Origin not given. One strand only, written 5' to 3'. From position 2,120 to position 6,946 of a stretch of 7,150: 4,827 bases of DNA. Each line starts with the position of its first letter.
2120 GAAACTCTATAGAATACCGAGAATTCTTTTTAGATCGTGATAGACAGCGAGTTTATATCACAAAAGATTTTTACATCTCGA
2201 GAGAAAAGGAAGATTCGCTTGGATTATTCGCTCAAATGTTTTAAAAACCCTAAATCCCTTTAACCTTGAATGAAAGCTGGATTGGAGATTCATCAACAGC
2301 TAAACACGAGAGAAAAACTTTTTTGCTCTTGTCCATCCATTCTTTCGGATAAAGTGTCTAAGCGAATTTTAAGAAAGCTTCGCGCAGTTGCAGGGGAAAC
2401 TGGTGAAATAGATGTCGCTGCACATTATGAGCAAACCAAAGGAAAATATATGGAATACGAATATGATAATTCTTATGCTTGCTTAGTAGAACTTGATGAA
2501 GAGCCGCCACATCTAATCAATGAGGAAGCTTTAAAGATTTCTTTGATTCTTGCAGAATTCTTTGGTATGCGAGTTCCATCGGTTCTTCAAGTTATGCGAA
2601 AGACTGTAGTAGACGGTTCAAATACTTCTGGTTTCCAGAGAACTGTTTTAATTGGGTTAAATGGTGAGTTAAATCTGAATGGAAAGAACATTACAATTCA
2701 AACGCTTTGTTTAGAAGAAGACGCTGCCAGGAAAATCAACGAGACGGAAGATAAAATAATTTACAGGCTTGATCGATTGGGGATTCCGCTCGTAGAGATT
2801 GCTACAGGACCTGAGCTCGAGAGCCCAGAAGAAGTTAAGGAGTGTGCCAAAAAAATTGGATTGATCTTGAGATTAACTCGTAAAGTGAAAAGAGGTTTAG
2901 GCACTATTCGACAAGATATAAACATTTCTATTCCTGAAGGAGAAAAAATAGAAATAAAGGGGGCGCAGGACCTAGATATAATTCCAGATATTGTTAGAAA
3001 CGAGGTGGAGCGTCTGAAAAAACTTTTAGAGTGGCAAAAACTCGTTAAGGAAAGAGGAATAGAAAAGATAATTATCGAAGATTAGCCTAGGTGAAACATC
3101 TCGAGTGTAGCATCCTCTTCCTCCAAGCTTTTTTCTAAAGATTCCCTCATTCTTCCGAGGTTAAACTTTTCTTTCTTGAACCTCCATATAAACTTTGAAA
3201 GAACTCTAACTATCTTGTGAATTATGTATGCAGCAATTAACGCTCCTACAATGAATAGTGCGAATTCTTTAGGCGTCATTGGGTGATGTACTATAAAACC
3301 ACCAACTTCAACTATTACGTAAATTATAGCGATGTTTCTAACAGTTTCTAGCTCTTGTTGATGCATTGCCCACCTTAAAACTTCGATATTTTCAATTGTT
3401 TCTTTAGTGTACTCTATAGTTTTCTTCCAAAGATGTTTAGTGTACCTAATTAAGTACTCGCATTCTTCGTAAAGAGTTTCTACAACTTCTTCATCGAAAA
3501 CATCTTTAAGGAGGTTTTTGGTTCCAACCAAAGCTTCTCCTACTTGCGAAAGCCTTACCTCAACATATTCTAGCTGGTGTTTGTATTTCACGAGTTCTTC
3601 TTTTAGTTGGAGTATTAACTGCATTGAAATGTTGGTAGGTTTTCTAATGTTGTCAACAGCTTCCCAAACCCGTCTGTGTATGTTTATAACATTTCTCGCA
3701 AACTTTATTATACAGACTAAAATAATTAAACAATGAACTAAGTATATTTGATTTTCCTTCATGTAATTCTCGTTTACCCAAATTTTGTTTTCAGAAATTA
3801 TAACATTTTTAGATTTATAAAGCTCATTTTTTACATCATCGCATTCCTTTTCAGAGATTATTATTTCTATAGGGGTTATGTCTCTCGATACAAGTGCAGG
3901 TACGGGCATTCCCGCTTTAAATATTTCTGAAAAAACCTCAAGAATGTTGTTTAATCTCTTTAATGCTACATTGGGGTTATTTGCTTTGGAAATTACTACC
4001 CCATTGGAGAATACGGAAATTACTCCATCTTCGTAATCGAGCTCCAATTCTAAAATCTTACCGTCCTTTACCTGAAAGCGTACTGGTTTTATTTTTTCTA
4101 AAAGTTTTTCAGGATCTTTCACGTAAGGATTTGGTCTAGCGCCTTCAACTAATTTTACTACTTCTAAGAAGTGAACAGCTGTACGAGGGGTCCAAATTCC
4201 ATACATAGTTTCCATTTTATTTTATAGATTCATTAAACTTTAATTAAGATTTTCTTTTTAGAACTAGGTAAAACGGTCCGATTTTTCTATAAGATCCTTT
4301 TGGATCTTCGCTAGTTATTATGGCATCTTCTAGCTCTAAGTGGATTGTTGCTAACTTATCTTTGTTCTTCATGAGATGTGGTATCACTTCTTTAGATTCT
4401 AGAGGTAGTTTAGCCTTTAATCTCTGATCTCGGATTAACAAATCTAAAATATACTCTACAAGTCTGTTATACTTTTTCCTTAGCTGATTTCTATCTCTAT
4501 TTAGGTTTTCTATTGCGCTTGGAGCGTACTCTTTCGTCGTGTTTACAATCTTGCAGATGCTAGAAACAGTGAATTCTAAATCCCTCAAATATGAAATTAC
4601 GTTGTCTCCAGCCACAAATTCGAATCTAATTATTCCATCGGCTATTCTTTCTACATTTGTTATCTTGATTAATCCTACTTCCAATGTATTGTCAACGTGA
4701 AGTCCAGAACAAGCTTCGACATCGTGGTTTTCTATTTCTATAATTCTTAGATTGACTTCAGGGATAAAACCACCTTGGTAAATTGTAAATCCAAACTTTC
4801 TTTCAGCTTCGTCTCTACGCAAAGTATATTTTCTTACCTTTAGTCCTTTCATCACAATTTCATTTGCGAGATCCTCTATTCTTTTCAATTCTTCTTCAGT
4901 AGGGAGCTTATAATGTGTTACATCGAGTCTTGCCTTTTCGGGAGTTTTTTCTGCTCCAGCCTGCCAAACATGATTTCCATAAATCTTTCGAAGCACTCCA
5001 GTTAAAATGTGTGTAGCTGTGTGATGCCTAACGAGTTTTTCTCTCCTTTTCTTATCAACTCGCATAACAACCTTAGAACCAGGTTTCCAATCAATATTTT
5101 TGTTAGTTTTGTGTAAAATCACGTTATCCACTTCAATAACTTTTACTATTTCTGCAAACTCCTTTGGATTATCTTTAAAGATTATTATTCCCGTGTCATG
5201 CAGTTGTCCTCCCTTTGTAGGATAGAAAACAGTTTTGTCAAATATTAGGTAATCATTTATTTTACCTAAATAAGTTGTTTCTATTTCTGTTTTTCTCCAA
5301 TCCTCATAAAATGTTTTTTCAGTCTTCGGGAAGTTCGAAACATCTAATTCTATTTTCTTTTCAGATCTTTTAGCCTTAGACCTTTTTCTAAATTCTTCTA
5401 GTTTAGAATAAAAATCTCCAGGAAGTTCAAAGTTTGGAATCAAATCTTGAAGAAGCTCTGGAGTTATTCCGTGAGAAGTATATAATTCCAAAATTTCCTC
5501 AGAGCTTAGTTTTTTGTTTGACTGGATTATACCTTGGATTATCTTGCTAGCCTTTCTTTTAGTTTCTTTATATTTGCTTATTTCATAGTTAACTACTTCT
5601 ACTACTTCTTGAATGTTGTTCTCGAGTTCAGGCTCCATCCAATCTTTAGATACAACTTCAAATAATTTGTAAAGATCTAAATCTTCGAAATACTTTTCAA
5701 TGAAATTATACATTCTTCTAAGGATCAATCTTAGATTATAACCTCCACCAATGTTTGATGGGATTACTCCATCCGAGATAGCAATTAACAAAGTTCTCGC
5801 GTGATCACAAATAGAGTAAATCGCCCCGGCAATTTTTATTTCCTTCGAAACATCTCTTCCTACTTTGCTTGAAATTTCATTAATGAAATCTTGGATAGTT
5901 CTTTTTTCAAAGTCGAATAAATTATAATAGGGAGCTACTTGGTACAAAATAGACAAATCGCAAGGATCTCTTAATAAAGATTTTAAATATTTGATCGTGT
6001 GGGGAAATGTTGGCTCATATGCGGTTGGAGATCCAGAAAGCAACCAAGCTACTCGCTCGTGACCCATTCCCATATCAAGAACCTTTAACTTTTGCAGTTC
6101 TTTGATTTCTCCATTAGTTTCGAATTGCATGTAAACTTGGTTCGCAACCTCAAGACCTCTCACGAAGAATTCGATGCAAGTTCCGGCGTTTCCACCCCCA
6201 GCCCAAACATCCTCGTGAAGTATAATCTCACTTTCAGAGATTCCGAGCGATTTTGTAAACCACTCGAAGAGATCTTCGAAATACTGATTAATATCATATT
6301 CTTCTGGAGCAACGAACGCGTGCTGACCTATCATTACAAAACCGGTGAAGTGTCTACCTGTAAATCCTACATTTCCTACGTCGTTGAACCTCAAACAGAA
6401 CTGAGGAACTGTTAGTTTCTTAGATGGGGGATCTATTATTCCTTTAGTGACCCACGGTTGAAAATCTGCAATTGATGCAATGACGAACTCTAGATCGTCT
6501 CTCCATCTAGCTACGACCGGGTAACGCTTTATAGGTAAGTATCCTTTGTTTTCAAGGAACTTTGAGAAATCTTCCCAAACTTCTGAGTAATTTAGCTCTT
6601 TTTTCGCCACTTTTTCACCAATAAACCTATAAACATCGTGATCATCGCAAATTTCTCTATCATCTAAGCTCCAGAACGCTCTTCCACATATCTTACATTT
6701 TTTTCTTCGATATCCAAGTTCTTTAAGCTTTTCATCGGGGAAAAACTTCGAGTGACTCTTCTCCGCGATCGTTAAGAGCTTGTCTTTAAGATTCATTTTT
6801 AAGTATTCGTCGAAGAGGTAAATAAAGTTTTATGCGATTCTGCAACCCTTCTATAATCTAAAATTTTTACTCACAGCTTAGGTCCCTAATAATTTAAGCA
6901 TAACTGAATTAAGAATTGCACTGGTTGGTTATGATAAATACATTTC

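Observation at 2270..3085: gatE encoded only as a 271-aa N-terminal piece that ends at a domain boundary: candidate split gene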

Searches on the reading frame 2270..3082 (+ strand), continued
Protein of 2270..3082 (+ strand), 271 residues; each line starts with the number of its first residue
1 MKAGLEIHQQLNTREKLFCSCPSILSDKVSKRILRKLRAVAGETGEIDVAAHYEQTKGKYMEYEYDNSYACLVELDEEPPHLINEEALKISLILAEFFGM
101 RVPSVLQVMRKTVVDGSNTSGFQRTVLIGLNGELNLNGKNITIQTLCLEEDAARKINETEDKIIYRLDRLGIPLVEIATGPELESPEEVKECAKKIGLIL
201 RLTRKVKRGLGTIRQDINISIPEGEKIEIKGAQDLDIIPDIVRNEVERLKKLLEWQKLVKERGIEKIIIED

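Call 97: fold_search(model_id=the predicted structure, library=pdb)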
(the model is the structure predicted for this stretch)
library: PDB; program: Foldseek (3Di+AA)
matches with E <= 10: 634; with E <= 0.001: 17
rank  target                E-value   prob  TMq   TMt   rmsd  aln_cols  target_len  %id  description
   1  1zq1_C                1.8e-32  1.00  0.90  0.49   2.1       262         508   51  Structure of GatDE tRNA-Dependent Amidotransferase from Pyrococcus abyssi (released 2005-10-18)
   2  2d6f_D                5.7e-30  1.00  0.87  0.46   2.3       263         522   51  Crystal structure of Glu-tRNA(Gln) amidotransferase in the complex with tRNA(Gln) (released 2006-07-11)
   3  2d6f_C                6.8e-30  1.00  0.86  0.49   2.3       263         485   51  Crystal structure of Glu-tRNA(Gln) amidotransferase in the complex with tRNA(Gln) (released 2006-07-11)
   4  3kfu_I                1.0e-16  1.00  0.72  0.45   5.1       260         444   25  Crystal structure of the transamidosome (released 2010-08-25)
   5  3kfu_F                2.3e-16  1.00  0.72  0.45   5.1       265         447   25  Crystal structure of the transamidosome (released 2010-08-25)
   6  9a6e_A                6.7e-16  1.00  0.72  0.42   3.0       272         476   23  Integrative model of GATB-SUCD by crosslinking MS and deep learning (released 2024-09-18)
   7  4wj3_B                6.9e-15  1.00  0.72  0.44   2.6       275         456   23  Crystal structure of the asparagine transamidosome from Pseudomonas aeruginosa (released 2014-12-31)
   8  3ip4_B                7.8e-15  1.00  0.73  0.42   2.3       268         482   24  The high resolution structure of GatCAB (released 2009-11-24)
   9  3h0l_B                1.2e-14  1.00  0.71  0.48   3.6       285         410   26  Structure of trna-dependent amidotransferase gatcab from aquifex aeolicus (released 2009-07-21)
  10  2f2a_B                1.5e-14  1.00  0.73  0.49   2.6       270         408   22  Structure of tRNA-Dependent Amidotransferase GatCAB complexed with Gln (released 2006-07-18)
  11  2g5h_B                1.8e-14  1.00  0.72  0.50   2.6       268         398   21  Structure of tRNA-Dependent Amidotransferase GatCAB (released 2006-07-18)
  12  4n0h_B                2.2e-14  1.00  0.68  0.65   7.6       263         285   24  Crystal structure of S. cerevisiae mitochondrial GatFAB (released 2014-04-16)
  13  4wj3_E                2.6e-14  1.00  0.72  0.44   2.6       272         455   23  Crystal structure of the asparagine transamidosome from Pseudomonas aeruginosa (released 2014-12-31)
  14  2dqn_B                2.9e-14  1.00  0.72  0.49   2.6       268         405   21  Structure of tRNA-Dependent Amidotransferase GatCAB complexed with Asn (released 2006-07-18)
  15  2df4_B                5.7e-14  1.00  0.74  0.51   2.2       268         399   23  Structure of tRNA-Dependent Amidotransferase GatCAB complexed with Mn2+ (released 2006-07-18)
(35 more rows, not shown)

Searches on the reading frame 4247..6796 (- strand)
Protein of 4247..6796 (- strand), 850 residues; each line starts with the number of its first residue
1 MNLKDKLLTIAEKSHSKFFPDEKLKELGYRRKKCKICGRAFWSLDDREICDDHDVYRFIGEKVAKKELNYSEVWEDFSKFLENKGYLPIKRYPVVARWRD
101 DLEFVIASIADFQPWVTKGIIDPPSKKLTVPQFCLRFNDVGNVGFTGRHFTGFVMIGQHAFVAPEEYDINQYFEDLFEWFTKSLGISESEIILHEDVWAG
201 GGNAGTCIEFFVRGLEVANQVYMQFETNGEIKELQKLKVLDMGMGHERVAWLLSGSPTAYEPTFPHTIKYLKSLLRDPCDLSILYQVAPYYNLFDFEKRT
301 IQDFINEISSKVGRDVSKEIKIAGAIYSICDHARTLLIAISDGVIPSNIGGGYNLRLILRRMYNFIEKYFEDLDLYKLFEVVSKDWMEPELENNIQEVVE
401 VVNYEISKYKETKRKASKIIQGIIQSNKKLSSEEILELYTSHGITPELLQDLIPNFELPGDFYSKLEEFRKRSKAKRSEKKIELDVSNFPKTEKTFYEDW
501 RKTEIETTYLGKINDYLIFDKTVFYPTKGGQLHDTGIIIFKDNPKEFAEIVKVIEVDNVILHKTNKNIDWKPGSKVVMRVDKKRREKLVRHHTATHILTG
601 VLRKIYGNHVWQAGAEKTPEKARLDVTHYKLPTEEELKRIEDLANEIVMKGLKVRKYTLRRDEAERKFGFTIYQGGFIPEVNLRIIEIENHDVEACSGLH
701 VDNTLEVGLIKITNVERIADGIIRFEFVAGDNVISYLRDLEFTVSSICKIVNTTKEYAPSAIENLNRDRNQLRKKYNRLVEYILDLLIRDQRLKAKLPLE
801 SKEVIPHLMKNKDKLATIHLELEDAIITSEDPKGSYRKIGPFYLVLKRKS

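Call 3: search_protein_families(library=pfam, proteins=[window:4247-6796:-], max_evalue=0.01)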
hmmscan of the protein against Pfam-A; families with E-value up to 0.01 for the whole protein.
window:4247-6796:- (850 aa): 2 families
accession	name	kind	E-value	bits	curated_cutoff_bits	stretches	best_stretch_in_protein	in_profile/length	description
PF01411.24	tRNA-synt_2c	-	2.6e-80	271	30.3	2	296-584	242-552/552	tRNA synthetases class II (A)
PF07973.19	tRNA_SAD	-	1.4e-12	47.8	24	1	683-726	1-44/44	Threonyl and Alanyl tRNA synthetase second additional domain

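Call 4: search_protein_families(library=ncbifam, proteins=[window:4247-6796:-], max_evalue=0.01)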
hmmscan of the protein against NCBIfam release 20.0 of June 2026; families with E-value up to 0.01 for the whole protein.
window:4247-6796:- (850 aa): 4 families
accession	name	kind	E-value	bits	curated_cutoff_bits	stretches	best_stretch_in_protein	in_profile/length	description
TIGR03683.1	A-tRNA_syn_arch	equivalog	6.3e-236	785.7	744.7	1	22-822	7-827/902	alanine--tRNA ligase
TIGR00344.1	alaS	equivalog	3.8e-146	488.6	457.05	2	176-823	127-787/847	alanine--tRNA ligase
NF040865.1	a_tRNA_ed_AlaXM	equivalog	1.7e-46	158.8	300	1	492-725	1-229/234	alanyl-tRNA editing protein AlaXM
NF002436.0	PRK01584.1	equivalog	2.9e-42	145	529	3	585-728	450-591/595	alanine--tRNA ligase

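Call 33: find_encoding_contigs(protein=window:4247-6796:-, flank=10000, max_places=5)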
Protein window:4247-6796:- (850 aa): no gene with exactly this product is on record in the collection.
